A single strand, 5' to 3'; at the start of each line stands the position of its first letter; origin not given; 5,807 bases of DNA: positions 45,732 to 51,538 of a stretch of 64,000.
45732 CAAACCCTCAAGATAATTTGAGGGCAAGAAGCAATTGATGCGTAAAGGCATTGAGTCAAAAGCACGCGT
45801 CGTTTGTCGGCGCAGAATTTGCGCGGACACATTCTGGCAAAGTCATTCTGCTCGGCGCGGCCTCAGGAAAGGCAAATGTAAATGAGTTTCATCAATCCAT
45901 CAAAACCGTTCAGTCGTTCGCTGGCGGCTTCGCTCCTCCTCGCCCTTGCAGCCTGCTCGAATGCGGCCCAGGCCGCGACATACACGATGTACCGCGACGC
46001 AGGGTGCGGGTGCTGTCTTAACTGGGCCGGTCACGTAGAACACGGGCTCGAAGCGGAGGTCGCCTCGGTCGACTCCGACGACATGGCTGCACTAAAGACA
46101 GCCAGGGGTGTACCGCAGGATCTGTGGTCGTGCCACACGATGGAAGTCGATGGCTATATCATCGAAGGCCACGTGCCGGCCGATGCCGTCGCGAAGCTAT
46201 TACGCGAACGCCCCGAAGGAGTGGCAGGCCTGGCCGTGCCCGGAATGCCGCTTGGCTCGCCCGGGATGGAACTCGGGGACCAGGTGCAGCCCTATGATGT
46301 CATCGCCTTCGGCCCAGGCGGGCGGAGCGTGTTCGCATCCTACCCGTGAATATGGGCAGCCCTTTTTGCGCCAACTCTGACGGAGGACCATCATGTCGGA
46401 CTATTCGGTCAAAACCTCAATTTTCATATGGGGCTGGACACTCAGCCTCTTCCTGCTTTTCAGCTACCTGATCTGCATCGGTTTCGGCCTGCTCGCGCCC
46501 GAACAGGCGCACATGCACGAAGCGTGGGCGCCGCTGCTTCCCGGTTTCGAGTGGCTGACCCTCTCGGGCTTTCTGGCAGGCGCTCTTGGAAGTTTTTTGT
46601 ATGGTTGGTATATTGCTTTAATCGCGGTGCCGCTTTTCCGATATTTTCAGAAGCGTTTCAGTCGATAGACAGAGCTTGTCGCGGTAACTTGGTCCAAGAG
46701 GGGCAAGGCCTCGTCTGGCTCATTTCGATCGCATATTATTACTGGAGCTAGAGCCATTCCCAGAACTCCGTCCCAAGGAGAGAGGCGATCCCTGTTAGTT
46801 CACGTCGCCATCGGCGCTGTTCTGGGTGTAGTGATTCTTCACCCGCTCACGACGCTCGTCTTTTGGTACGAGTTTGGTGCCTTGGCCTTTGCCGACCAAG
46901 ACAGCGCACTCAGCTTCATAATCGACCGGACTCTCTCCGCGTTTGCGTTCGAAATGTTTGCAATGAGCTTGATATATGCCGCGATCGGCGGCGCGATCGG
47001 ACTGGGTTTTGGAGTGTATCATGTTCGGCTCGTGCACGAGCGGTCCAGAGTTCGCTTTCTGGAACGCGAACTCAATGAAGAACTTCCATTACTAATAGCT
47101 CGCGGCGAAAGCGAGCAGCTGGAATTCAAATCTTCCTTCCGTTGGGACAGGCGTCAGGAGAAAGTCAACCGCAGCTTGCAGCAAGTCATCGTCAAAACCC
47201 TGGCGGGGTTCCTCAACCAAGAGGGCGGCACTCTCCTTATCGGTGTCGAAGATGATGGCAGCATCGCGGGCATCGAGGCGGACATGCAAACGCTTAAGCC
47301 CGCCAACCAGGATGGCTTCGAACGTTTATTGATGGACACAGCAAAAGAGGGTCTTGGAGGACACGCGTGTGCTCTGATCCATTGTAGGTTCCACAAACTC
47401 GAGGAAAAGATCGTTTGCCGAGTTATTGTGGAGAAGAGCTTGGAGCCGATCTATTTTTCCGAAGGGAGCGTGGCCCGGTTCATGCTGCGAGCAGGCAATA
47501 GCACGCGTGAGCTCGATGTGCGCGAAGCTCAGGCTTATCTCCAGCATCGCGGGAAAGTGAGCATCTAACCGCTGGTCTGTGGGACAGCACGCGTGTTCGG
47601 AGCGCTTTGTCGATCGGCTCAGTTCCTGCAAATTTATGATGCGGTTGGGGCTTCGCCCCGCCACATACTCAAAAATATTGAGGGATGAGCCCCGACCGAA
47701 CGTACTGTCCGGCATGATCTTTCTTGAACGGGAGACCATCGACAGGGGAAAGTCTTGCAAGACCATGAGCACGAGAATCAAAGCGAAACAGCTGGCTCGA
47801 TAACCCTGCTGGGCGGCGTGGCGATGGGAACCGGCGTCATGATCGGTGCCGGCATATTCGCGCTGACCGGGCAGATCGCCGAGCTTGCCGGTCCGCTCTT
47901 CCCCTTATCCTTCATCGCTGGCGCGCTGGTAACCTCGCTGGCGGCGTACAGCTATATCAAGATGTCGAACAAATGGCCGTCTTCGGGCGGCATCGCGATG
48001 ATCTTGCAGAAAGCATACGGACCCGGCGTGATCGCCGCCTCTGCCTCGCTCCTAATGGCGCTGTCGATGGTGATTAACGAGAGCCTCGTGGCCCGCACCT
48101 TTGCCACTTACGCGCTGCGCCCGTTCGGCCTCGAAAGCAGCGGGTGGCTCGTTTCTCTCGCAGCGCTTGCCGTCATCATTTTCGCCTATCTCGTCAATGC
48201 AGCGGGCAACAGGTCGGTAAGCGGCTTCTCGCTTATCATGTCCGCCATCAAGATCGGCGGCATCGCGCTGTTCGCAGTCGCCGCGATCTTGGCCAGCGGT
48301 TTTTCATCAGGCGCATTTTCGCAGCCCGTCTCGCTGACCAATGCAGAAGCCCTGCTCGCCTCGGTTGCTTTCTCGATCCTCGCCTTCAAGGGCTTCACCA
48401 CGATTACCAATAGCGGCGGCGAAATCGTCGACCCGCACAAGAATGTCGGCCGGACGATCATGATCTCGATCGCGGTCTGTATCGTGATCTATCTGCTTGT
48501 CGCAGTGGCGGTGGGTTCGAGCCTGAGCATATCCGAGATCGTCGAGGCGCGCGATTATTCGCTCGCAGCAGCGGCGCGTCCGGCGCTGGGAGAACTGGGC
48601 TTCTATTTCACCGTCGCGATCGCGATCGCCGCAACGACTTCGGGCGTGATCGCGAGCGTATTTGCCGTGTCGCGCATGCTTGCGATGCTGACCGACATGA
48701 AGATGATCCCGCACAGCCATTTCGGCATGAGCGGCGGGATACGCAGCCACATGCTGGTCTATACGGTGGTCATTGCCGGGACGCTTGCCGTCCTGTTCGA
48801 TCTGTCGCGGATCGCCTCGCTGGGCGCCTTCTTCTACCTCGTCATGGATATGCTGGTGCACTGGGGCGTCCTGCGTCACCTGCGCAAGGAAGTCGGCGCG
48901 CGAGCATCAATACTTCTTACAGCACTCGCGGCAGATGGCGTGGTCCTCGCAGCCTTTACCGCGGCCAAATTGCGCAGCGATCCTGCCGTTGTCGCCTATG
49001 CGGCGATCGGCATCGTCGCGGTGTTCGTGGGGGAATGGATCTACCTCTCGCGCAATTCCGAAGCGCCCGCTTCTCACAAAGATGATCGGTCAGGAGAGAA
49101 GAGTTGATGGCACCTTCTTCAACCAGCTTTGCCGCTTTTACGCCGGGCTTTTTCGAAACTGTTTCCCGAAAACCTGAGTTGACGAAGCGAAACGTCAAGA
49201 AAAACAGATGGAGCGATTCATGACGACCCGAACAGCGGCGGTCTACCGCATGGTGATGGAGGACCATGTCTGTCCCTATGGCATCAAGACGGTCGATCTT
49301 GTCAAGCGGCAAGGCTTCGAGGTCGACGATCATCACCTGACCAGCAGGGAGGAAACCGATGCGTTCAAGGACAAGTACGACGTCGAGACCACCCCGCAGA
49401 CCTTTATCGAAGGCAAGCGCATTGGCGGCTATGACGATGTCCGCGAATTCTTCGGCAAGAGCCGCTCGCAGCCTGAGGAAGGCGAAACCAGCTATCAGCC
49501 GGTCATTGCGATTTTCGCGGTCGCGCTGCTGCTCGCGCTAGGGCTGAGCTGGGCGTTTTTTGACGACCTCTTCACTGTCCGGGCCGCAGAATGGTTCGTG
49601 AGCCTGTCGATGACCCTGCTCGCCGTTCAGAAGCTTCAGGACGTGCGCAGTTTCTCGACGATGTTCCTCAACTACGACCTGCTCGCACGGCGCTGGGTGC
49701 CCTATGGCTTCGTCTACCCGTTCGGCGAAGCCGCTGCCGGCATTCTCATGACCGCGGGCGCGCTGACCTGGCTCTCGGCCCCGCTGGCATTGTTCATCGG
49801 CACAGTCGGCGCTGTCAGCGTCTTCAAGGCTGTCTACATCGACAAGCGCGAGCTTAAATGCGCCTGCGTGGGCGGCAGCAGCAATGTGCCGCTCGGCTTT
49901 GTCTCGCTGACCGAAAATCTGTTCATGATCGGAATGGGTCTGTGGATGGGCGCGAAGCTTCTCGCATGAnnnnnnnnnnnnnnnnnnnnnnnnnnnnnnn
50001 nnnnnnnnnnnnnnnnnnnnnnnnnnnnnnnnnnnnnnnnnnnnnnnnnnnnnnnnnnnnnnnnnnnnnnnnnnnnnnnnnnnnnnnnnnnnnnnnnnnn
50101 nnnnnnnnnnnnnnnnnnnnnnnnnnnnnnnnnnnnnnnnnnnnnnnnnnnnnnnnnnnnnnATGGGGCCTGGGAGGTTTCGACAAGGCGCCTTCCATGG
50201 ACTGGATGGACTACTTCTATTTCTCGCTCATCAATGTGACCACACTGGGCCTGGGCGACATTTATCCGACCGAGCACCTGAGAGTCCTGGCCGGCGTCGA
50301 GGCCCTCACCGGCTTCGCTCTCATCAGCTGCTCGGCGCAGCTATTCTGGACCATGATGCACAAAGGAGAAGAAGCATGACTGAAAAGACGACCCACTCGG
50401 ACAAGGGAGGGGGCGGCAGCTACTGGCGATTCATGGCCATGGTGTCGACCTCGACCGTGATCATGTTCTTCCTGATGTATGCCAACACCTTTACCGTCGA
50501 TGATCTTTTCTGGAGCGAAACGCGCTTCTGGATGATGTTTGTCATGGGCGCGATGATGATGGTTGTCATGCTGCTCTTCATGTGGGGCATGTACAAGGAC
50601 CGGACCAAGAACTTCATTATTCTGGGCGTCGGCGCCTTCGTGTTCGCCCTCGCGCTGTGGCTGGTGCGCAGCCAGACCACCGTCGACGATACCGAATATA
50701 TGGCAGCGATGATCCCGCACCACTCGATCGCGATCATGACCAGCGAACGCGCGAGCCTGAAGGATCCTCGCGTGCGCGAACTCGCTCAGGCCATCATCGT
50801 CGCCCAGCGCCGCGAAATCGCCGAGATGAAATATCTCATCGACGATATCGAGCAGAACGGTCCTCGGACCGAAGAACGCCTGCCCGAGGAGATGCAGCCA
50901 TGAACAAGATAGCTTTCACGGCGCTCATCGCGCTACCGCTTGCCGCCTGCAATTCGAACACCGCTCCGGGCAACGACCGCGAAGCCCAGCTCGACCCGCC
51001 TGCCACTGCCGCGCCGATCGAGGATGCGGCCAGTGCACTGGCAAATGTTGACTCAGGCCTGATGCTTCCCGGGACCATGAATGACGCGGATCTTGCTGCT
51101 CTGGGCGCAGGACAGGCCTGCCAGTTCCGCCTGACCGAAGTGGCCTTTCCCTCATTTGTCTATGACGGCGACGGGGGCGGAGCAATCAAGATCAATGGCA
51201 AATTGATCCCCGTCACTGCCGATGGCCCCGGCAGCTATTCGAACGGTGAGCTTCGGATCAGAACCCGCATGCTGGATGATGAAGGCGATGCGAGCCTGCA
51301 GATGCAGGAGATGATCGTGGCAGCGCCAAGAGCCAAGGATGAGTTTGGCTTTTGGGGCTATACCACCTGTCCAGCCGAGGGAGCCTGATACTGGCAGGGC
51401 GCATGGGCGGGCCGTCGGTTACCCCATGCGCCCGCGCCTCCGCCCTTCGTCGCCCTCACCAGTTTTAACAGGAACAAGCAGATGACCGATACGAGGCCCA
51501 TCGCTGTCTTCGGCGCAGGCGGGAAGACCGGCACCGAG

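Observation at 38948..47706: Five copies of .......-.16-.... outline a candidate ECF-sigma regulon inside the metal island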

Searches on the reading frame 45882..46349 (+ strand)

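Call 7: search_protein_families(library=pfam, proteins=[window:45882-46349:+], max_evalue=0.01)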
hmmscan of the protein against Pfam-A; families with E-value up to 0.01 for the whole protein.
window:45882-46349:+ (155 aa): 1 family
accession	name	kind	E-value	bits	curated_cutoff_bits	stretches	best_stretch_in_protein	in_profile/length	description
PF04214.18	DUF411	-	1.6e-26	92.2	27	1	81-129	1-48/48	Protein of unknown function, DUF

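Call 44: search_protein_families(library=ncbifam, proteins=[window:45882-46349:+], max_evalue=0.01)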
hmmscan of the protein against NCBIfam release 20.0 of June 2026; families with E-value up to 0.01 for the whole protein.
window:45882-46349:+ (155 aa): 0 families

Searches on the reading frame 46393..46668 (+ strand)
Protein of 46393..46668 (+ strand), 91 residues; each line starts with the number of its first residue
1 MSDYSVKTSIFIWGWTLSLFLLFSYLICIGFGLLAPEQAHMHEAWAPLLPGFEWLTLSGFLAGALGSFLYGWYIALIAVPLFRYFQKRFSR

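Call 7: search_protein_families(library=pfam, proteins=[window:46393-46668:+], max_evalue=0.01)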
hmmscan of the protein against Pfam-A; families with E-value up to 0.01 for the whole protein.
window:46393-46668:+ (91 aa): 1 family
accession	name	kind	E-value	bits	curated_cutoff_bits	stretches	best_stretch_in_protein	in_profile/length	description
PF18926.5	DUF5676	-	0.0033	18.7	27.6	1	14-82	6-79/82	2TM family of unknown function (DUF5676)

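Call 44: search_protein_families(library=ncbifam, proteins=[window:46393-46668:+], max_evalue=0.01)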
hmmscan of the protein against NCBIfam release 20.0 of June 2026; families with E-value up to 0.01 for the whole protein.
window:46393-46668:+ (91 aa): 0 families

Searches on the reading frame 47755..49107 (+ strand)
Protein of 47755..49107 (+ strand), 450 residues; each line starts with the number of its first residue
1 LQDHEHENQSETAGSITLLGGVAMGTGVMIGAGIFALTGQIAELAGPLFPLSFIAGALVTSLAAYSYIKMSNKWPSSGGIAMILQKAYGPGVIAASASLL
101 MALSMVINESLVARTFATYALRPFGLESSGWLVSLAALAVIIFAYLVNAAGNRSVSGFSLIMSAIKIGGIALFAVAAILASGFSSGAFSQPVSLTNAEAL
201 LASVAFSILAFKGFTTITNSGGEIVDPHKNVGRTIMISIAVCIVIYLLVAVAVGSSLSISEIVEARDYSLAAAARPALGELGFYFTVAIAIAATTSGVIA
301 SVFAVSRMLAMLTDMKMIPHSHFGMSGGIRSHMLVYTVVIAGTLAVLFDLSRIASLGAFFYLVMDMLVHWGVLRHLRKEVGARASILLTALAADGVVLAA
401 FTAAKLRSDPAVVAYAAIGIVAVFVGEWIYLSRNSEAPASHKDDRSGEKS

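Call 7: search_protein_families(library=pfam, proteins=[window:47755-49107:+], max_evalue=0.01)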
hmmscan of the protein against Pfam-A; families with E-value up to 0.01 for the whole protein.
window:47755-49107:+ (450 aa): 2 families
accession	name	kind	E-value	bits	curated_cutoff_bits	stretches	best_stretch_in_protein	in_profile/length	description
PF13520.12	AA_permease_2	-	2.8e-27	96.1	27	1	18-403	3-408/427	Amino acid permease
PF00324.27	AA_permease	-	1.4e-14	54.1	24.6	1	23-355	4-351/470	Amino acid permease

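Call 44: search_protein_families(library=ncbifam, proteins=[window:47755-49107:+], max_evalue=0.01)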
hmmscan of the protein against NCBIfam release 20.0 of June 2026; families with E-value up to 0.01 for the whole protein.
window:47755-49107:+ (450 aa): 7 families
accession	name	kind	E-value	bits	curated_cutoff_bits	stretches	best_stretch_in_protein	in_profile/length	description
TIGR00909.1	2A0306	subfamily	8.7e-23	80.9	556.8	1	22-390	11-390/429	amino acid transporter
TIGR00911.1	2A0308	subfamily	2.6e-21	75.7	701.8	1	9-373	41-414/505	L-type amino acid transporter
NF053761.1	BrChAATpBcaP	equivalog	1.5e-17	63.8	690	1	16-380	24-399/460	branched-chain amino acid transporter BcaP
TIGR00906.1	2A0303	subfamily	5.1e-16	58.2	681.7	1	7-373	24-424/602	cationic amino acid transport permease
NF011775.0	PRK15238.1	equivalog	3.2e-07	29.5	400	1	93-312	101-325/500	glutamate/gamma-aminobutyrate family transporter YjeM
TIGR00905.1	2A0302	subfamily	5.8e-06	25.4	409.05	1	13-322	6-322/473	basic amino acid/polyamine antiporter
NF008245.0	PRK11021.1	equivalog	0.00077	18.6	284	1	12-313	4-298/419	L-methionine/branched-chain amino acid transporter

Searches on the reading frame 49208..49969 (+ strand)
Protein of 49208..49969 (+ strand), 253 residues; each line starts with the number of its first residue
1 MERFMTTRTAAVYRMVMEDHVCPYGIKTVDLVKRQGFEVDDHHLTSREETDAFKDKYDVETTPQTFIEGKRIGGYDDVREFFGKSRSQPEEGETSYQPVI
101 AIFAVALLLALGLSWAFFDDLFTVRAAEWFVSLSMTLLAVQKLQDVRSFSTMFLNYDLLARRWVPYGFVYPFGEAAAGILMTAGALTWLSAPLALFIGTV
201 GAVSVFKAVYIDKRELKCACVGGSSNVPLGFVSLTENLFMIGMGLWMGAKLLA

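Call 7: search_protein_families(library=pfam, proteins=[window:49208-49969:+], max_evalue=0.01)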
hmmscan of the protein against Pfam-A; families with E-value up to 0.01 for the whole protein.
window:49208-49969:+ (253 aa): 2 families
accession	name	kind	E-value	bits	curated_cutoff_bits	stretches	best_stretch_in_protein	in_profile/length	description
PF07291.16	MauE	-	1.2e-09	38.9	27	1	124-247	5-125/128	Methylamine utilisation protein MauE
PF00462.30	Glutaredoxin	-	1e-05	26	22.9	1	20-72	7-60/60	Glutaredoxin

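Call 44: search_protein_families(library=ncbifam, proteins=[window:49208-49969:+], max_evalue=0.01)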
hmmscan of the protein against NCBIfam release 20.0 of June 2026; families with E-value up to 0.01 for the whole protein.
window:49208-49969:+ (253 aa): 6 families
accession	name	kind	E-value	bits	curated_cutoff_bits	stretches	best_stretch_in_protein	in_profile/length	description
TIGR02181.1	GRX_bact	equivalog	5.2e-08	33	90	1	20-80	7-69/80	glutaredoxin 3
TIGR02190.1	GlrX-dom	hypoth_equivalog_domain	3.4e-07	30.1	99.3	1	18-82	14-78/79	glutaredoxin-family domain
TIGR02180.1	GRX_euk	equivalog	5.2e-06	26.6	87.25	1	16-81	3-74/84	glutaredoxin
NF008401.0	PRK11200.1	equivalog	0.00026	21.1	84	1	58-82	55-79/87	GrxA family glutaredoxin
NF007923.0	PRK10638.1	equivalog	0.00035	20.6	129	1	20-80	10-71/83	glutaredoxin 3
TIGR02183.1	GRXA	equivalog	0.0035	17.5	106.5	0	22-81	10-77/86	GrxA family glutaredoxin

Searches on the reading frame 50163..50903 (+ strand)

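Call 7: search_protein_families(library=pfam, proteins=[window:50163-50903:+], max_evalue=0.01)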
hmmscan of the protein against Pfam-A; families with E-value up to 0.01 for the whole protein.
window:50163-50903:+ (246 aa): 3 families
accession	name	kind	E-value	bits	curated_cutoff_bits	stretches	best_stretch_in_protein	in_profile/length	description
PF03713.19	DUF305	-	2e-10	41.4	27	1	176-233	1-60/151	Domain of unknown function (DUF305)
PF07690.21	MFS_1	-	7.4e-06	25.5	33.4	1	86-172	204-291/347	Major Facilitator Superfamily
PF25592.1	DUF7937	-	0.0019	17.5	31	1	69-180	124-235/402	Domain of unknown function (DUF7937)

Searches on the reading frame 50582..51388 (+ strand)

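Call 26: search_protein_families(library=pfam, proteins=[window:50582-51388:+], max_evalue=0.01)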
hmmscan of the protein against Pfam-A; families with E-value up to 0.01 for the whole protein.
window:50582-51388:+ (268 aa): 1 family
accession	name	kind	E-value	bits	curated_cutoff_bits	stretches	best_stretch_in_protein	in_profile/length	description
PF20402.4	DUF6692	-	1.2e-106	354.3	24.2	1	107-268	1-162/162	Domain of unknown function (DUF6692)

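Call 44: search_protein_families(library=ncbifam, proteins=[window:50582-51388:+], max_evalue=0.01)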
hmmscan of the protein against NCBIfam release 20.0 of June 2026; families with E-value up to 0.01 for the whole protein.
window:50582-51388:+ (268 aa): 0 families
